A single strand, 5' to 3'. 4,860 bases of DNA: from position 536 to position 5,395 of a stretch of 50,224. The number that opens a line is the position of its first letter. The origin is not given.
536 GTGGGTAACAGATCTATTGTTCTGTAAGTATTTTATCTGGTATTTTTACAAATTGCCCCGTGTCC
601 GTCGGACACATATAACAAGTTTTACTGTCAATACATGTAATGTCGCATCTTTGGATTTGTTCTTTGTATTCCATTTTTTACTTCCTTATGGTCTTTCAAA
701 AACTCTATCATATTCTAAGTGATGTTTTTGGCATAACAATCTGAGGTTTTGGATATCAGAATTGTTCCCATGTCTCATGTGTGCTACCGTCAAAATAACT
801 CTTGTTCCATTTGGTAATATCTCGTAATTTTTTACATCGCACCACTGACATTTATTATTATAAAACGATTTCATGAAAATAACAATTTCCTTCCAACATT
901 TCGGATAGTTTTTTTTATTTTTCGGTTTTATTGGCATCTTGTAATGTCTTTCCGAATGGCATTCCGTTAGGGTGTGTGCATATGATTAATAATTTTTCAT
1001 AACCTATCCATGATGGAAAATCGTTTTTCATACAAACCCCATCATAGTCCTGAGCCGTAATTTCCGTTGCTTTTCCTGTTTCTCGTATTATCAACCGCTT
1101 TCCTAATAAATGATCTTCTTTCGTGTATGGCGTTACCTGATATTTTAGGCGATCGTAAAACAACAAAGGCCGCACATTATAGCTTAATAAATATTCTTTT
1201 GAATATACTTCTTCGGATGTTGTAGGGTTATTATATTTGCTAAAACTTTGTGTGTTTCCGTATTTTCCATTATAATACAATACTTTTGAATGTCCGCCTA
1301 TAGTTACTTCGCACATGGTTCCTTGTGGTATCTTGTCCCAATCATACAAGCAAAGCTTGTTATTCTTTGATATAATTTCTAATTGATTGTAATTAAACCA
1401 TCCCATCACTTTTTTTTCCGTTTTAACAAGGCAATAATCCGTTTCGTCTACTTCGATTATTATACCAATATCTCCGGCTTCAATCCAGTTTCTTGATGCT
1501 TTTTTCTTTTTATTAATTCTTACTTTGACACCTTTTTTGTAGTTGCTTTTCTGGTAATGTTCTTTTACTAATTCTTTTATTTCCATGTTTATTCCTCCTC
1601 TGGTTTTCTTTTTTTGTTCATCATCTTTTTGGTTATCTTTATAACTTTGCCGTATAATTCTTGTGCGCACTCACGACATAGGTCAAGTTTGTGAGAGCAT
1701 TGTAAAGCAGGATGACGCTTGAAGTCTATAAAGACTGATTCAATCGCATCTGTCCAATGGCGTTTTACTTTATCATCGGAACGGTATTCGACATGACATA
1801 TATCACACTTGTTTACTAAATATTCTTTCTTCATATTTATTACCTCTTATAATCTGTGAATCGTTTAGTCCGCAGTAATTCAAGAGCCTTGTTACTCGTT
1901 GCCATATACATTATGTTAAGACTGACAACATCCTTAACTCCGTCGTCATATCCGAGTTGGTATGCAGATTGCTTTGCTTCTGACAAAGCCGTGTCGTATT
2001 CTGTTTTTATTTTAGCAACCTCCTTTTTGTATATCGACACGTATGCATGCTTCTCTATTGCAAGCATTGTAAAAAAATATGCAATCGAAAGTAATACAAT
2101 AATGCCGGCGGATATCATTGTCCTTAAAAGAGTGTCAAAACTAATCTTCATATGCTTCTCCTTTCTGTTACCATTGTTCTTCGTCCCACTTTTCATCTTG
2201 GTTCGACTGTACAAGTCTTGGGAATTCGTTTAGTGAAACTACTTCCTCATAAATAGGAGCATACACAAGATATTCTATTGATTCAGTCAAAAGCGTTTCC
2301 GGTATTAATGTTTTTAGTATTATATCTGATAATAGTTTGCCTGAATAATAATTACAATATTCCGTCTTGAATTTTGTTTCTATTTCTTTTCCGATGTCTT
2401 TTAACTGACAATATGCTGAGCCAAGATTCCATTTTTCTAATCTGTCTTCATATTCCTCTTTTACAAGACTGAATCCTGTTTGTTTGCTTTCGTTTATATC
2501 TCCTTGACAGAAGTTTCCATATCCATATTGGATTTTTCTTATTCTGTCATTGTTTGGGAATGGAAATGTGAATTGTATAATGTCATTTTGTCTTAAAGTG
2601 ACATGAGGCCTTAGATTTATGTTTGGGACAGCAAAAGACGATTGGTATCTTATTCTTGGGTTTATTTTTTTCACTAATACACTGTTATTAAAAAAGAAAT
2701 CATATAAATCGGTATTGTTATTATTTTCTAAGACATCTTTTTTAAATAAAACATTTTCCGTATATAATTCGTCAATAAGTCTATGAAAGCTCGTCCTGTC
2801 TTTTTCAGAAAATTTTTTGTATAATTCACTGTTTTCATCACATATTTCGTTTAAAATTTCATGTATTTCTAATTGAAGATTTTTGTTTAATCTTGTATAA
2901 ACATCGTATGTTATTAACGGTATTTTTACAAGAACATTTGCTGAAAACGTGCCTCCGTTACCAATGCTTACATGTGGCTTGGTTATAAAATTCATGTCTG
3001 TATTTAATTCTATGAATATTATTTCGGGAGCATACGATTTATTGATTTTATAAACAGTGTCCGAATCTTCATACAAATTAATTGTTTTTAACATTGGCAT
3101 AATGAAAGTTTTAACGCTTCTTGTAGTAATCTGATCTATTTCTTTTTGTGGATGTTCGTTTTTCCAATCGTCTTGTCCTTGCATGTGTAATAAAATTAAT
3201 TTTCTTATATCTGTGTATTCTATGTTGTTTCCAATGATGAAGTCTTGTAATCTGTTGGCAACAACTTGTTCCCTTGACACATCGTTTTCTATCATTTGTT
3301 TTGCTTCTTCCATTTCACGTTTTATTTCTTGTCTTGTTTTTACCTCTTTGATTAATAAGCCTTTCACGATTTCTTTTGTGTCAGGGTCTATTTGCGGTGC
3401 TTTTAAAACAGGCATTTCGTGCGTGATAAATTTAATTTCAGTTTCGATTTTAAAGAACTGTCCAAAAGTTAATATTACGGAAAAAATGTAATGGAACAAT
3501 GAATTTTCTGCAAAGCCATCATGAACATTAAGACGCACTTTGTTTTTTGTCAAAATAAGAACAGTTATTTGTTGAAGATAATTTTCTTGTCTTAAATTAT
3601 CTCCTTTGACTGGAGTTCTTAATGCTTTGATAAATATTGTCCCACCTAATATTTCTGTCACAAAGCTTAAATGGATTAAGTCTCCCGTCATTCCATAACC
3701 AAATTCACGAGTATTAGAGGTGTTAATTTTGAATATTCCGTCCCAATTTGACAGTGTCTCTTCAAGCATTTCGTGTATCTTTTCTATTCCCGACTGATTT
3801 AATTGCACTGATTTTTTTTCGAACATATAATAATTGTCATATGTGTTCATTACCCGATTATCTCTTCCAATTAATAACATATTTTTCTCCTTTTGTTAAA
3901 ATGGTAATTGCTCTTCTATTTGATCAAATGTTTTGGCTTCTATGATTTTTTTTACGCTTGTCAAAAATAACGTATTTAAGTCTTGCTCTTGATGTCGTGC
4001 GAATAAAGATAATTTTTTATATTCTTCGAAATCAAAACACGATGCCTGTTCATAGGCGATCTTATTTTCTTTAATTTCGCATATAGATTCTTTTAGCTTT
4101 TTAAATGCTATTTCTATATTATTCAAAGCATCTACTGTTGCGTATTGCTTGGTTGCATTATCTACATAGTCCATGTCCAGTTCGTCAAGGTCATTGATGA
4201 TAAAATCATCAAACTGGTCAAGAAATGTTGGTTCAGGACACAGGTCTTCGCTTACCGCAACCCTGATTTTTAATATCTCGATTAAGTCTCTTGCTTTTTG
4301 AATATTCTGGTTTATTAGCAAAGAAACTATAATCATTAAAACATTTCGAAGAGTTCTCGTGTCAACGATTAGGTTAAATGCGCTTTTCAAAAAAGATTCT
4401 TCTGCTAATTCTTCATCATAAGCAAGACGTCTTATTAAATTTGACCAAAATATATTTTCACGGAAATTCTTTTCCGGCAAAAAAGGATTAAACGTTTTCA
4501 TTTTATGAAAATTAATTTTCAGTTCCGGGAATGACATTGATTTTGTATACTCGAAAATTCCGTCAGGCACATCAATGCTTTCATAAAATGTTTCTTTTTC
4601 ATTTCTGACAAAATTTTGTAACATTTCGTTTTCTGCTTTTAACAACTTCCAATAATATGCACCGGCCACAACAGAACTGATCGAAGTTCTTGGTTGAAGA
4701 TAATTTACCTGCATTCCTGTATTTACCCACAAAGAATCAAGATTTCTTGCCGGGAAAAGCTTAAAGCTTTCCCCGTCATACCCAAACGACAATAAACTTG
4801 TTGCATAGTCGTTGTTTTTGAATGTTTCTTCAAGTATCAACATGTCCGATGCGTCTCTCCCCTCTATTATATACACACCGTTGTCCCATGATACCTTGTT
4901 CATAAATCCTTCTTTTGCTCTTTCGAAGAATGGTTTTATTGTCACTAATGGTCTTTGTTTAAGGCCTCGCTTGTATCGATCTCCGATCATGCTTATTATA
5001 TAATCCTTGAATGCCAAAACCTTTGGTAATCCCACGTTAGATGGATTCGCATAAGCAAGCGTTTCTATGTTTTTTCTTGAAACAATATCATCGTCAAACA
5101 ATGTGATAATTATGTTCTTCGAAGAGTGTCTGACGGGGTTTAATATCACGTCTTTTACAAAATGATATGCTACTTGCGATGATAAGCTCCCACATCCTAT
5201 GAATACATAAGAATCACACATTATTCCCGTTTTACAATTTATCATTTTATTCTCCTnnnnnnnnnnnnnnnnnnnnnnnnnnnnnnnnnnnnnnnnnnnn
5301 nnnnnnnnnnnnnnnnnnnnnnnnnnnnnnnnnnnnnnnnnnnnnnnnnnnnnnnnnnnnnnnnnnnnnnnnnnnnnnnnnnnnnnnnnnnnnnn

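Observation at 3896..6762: A ThiF/E1-like adenylyltransferase and a JAB/JAMM isopeptidase-like protein sit as translationally coupled neighbours in a phage genome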

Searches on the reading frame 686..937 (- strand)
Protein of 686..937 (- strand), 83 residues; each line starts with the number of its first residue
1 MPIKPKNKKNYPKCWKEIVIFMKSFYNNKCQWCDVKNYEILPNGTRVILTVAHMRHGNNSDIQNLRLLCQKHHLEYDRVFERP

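Call 3: search_protein_families(library=pfam, proteins=[window:686-937:-], max_evalue=1)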
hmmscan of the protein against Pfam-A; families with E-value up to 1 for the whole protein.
window:686-937:- (83 aa): 1 family
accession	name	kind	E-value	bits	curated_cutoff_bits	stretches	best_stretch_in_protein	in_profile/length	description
PF01844.29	HNH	-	0.056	14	21.4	1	54-73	22-41/47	HNH endonuclease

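Call 4: search_protein_families(library=padloc, proteins=[window:686-937:-], max_evalue=1)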
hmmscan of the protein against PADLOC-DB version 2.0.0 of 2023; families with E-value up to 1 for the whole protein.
window:686-937:- (83 aa): 7 families
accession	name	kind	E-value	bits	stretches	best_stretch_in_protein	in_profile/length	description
PDLC00645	ZorE2|ZorE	-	0.00029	18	1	5-73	187-251/375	HNH endonuclease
PDLC00642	ZorE2|ZorE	-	0.00041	17.9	1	6-76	192-258/283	HNH endonuclease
PDLC00643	ZorE2|ZorE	-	0.0019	15.6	1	10-74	198-259/282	HNH endonuclease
PDLC00739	Effector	-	0.0045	14.3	1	53-78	64-89/378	Endonuclease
PDLC00644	ZorE2|ZorE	-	0.0088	13.7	1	11-79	175-241/267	HNH endonuclease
PDLC01997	SAVED1--SAVED_HNH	-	0.017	12.7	1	54-77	61-84/368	-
PDLC04772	PDC-M68A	-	0.028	12.4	1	40-79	52-88/253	-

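Call 5: search_protein_families(library=phrogs, proteins=[window:686-937:-], max_evalue=0.1)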
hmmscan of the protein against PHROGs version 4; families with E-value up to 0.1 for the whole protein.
window:686-937:- (83 aa): 8 families
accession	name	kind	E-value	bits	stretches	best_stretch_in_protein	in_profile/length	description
phrog_1571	-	DNA, RNA and nucleotide metabolism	1.8e-07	32.1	1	37-78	53-95/128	HNH endonuclease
phrog_5956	-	DNA, RNA and nucleotide metabolism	5.7e-07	30.3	1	5-74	36-105/138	HNH endonuclease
phrog_333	-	DNA, RNA and nucleotide metabolism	6.8e-06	27.3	1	7-74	13-76/138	HNH endonuclease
phrog_1271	-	DNA, RNA and nucleotide metabolism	0.00018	22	1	8-73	251-312/361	HNH endonuclease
phrog_144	-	DNA, RNA and nucleotide metabolism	0.0099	16.5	1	7-74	64-130/175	HNH endonuclease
phrog_119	-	DNA, RNA and nucleotide metabolism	0.019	14.8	1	12-75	188-253/443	HNH endonuclease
phrog_10822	-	DNA, RNA and nucleotide metabolism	0.021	15.5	1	21-76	94-147/245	HNH endonuclease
phrog_15103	-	unknown function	0.053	14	1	21-79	197-257/280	-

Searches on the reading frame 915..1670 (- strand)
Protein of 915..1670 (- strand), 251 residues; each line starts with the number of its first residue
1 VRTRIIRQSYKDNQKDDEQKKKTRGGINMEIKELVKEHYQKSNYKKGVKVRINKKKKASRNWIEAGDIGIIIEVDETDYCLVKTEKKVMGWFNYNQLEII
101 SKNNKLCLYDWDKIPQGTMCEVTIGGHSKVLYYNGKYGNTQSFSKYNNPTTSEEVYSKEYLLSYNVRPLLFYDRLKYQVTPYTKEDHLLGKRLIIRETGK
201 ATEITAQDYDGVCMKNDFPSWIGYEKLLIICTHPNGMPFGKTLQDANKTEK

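Call 3: search_protein_families(library=pfam, proteins=[window:915-1670:-], max_evalue=1)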
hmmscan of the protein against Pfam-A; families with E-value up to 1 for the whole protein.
window:915-1670:- (251 aa): 2 families
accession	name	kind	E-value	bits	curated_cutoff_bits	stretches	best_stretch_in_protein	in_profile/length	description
PF14192.12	DUF4314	-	0.056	13.8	27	1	41-83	9-50/69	Domain of unknown function (DUF4314)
PF13457.12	GW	-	0.063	14.4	21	1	40-97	34-75/76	GW (Gly-Tryp) dipeptide domain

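Call 4: search_protein_families(library=padloc, proteins=[window:915-1670:-], max_evalue=1)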
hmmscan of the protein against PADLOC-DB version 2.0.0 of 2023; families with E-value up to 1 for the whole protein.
window:915-1670:- (251 aa): 0 families

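Call 5: search_protein_families(library=phrogs, proteins=[window:915-1670:-], max_evalue=0.1)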
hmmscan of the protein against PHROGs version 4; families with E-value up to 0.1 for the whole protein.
window:915-1670:- (251 aa): 3 families
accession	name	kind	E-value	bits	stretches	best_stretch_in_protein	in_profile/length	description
phrog_2827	-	unknown function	0.0011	20.4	1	42-102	4-71/102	-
phrog_5785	-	unknown function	0.0028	18.1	1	39-82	1-48/80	-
phrog_16980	-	unknown function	0.039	14.1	1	29-107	256-330/382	-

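Call 27: search_protein_families(library=ncbifam, proteins=[window:915-1670:-], max_evalue=1)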
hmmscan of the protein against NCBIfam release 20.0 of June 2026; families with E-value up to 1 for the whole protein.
window:915-1670:- (251 aa): 2 families
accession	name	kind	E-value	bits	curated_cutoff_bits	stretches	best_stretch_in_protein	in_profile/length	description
TIGR02037.1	degP_htrA_DO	subfamily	0.0087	15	416.2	1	11-87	331-408/434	Do family serine endopeptidase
TIGR02837.1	spore_II_R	equivalog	0.1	12.2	151.9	1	2-69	41-106/168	stage II sporulation protein R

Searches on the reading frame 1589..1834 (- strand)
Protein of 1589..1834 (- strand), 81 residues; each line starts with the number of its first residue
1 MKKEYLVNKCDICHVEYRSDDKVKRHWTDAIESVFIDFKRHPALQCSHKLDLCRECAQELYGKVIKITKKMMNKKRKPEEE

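Call 3: search_protein_families(library=pfam, proteins=[window:1589-1834:-], max_evalue=1)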
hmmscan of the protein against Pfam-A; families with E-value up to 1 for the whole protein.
window:1589-1834:- (81 aa): 3 families
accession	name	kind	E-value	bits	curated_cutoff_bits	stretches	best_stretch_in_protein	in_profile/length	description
PF13639.12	zf-RING_2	-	0.0036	18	27.3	0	43-60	18-33/44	Ring finger domain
PF22113.1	Mtrc-MtrF_II-IV_dom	-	0.01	15.8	30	1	7-70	81-141/176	Outer membrane cytochrome MtrC/MtrF-like, domains II/IV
PF13894.12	zf-C2H2_4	-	0.083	14.1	27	1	9-27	2-20/24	C2H2-type zinc finger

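Call 4: search_protein_families(library=padloc, proteins=[window:1589-1834:-], max_evalue=1)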
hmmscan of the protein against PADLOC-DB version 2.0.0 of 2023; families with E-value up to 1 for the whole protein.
window:1589-1834:- (81 aa): 0 families

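Call 5: search_protein_families(library=phrogs, proteins=[window:1589-1834:-], max_evalue=0.1)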
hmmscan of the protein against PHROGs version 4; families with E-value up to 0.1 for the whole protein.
window:1589-1834:- (81 aa): 2 families
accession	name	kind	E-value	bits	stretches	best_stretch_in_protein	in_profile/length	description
phrog_29885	-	unknown function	0.051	14.7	1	1-35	20-53/74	-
phrog_29380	-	unknown function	0.087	13.7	1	3-34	111-142/197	-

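Call 27: search_protein_families(library=ncbifam, proteins=[window:1589-1834:-], max_evalue=1)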
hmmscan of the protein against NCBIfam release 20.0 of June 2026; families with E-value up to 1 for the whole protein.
window:1589-1834:- (81 aa): 0 families

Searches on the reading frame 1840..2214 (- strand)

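Call 3: search_protein_families(library=pfam, proteins=[window:1840-2214:-], max_evalue=1)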
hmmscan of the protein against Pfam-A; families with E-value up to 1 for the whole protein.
window:1840-2214:- (124 aa): 1 family
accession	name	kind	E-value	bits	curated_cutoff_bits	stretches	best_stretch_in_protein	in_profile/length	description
PF15739.10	TSNAXIP1_N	-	0.0082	16.9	27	1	58-96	36-72/111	Translin-associated factor X-interacting N-terminus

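Call 4: search_protein_families(library=padloc, proteins=[window:1840-2214:-], max_evalue=1)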
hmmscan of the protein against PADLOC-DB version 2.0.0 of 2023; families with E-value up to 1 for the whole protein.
window:1840-2214:- (124 aa): 0 families

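Call 5: search_protein_families(library=phrogs, proteins=[window:1840-2214:-], max_evalue=0.1)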
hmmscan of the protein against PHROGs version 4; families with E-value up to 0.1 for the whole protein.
window:1840-2214:- (124 aa): 0 families

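Call 27: search_protein_families(library=ncbifam, proteins=[window:1840-2214:-], max_evalue=1)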
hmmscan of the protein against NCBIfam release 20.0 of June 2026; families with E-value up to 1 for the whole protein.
window:1840-2214:- (124 aa): 1 family
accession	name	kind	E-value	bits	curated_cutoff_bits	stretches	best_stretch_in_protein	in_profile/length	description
TIGR02046.1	sdhC_b558_fam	subfamily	0.018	14.6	96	1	20-70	86-136/212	succinate dehydrogenase (or fumarate reductase) cytochrome b subunit, b558 family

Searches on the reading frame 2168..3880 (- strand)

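Call 3: search_protein_families(library=pfam, proteins=[window:2168-3880:-], max_evalue=1)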
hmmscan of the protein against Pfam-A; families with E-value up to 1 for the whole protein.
window:2168-3880:- (570 aa): 2 families
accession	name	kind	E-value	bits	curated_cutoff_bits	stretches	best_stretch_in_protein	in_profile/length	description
PF04363.17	DUF496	-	0.1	13.2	23.2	0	176-234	7-62/93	Protein of unknown function (DUF496)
PF14420.11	Clr5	-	0.54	10.9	22.3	0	467-486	33-52/54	Clr5 domain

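Call 4: search_protein_families(library=padloc, proteins=[window:2168-3880:-], max_evalue=1)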
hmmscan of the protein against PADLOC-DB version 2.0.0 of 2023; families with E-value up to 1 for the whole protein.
window:2168-3880:- (570 aa): 0 families

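Call 5: search_protein_families(library=phrogs, proteins=[window:2168-3880:-], max_evalue=0.1)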
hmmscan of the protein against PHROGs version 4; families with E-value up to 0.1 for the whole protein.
window:2168-3880:- (570 aa): 1 family
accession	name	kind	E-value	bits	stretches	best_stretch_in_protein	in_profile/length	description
phrog_2782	-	unknown function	0.094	13.9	0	145-199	51-105/111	-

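Call 27: search_protein_families(library=ncbifam, proteins=[window:2168-3880:-], max_evalue=1)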
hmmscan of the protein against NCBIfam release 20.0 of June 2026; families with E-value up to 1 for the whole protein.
window:2168-3880:- (570 aa): 1 family
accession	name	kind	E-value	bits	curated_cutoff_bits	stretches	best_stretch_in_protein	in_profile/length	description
NF011991.0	PRK15447.1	equivalog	0.075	12.4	283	1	175-253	70-151/302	U32 family peptidase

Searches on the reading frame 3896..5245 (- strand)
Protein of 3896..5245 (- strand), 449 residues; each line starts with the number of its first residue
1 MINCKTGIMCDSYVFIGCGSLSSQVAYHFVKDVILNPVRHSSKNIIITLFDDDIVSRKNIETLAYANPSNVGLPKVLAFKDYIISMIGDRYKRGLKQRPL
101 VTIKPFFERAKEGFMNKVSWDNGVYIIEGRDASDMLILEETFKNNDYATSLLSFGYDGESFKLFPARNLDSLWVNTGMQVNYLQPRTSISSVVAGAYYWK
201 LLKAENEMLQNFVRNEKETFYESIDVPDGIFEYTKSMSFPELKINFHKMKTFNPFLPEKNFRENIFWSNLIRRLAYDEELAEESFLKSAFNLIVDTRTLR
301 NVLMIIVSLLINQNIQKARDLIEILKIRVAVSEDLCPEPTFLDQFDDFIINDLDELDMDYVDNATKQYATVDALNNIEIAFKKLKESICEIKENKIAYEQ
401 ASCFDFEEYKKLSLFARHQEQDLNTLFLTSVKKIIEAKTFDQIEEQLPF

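Call 3: search_protein_families(library=pfam, proteins=[window:3896-5245:-], max_evalue=1)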
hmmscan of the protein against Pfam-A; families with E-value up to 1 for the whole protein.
window:3896-5245:- (449 aa): 1 family
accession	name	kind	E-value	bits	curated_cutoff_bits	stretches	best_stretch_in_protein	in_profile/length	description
PF00899.27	ThiF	-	0.029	13.9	28.1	1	47-84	47-84/238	ThiF family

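Call 4: search_protein_families(library=padloc, proteins=[window:3896-5245:-], max_evalue=1)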
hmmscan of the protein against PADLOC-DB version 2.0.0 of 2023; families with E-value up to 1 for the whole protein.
window:3896-5245:- (449 aa): 0 families

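Call 5: search_protein_families(library=phrogs, proteins=[window:3896-5245:-], max_evalue=0.1)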
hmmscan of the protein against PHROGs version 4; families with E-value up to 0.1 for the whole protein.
window:3896-5245:- (449 aa): 0 families

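Call 7: search_dna_similar(query=window:3896-5245:-, collection=phages, mode=protein, max_rows=30, max_evalue=0.001)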
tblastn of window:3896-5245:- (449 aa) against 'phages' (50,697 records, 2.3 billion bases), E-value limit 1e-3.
No match.

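Call 8: find_homologous_proteins(query=window:3896-5245:-, max_evalue=0.001)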
Query window:3896-5245:-: 5885 candidates shared short words with the query, none scored E <= 0.001.

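Call 11: search_solved_structures(query=window:3896-5245:-, max_evalue=10, show_alignments=3)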
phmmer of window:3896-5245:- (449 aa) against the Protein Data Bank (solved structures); distinct sequences matched with E-value up to 10: 1.
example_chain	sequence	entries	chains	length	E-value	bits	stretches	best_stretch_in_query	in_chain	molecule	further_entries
6zj3_SD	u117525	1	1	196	0.79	11.7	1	256-347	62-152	Ribosomal protein uS4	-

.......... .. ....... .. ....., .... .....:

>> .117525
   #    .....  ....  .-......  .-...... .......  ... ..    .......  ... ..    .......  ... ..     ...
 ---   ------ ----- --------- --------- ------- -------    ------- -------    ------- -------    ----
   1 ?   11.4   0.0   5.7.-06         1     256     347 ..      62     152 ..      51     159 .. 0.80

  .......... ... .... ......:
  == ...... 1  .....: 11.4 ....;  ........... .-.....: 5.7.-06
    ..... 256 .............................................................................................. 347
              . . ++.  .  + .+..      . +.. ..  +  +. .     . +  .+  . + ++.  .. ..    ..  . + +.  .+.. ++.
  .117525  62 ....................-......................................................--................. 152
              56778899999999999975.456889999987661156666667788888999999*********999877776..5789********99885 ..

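Call 19: find_related_loci(query=window:3896-5245:-, collection=viral_contigs, flank=10000)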
Query window:3896-5245:- (449 aa) in viral_contigs; peptide patterns used: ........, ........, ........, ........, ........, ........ (x = any residue, [..] = any of these).
3 stretches matched a pattern, but none encodes a relative of the query by tblastn (E <= 1e-3).

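Call 27: search_protein_families(library=ncbifam, proteins=[window:3896-5245:-], max_evalue=1)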
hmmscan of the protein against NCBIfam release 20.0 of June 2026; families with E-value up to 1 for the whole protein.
window:3896-5245:- (449 aa): 3 families
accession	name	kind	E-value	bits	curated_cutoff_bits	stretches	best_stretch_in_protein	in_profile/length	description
NF058523.1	6A-MBL_cap2_3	equivalog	0.091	11.2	320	1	12-88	300-365/665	anti-phage 6A-MBL system cap2_3 protein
TIGR03736.1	PRTRC_ThiF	hypoth_equivalog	0.098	12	144.75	1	14-81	15-81/245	PRTRC system ThiF family protein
TIGR02356.1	adenyl_thiF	equivalog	0.1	12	275.25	1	14-83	25-84/203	thiazole biosynthesis adenylyltransferase ThiF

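Call 41: predict_structure(protein=window:3896-5245:-)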
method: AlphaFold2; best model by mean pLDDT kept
length: 449 residues; sequences in the alignment: 1
mean_pLDDT: 35.5   pTM: 0.21
mean pLDDT of the five models: 35.5, 35.4, 33.3, 31.7, 29.4
residues with pLDDT >= 90: 0; 70-90: 0; 50-70: 9; < 50: 440
segments of 3 or more residues with pLDDT < 50: 1-28, 32-116, 120-126, 129-302, 304-320, 323-449
pLDDT, mean of each block of 10 residues (from residue 1): 24 35 45 44 36 38 38 26 21 22 33 46 44 41 36 40 38 26 29 29 27 26 28 34 31 29 41 39 36 40 47 47 43 31 36 34 32 40 39 30 32 39 43 40 42
secondary structure, 60 per line:
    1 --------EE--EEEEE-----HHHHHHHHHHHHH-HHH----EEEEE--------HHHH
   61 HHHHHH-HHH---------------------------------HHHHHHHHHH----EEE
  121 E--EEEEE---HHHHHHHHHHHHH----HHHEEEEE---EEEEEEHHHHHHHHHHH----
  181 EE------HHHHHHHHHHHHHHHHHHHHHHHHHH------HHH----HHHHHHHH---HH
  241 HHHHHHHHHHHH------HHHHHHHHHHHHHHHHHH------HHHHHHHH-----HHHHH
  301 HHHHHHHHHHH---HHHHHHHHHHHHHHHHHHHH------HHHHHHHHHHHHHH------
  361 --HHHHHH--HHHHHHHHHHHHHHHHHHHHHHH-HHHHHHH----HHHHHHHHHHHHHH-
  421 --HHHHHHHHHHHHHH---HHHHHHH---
elements in order: E13-17 H23-35 E44-48 H57-66 H104-113 E118-121 E124-128 H132-144 E152-156 E160-165 H166-176 H189-214 H228-235 H239-252 H259-276 H283-290 H296-311 H315-334 H341-354 H363-368 H371-393 H395-401 H406-419 H423-436 H440-446
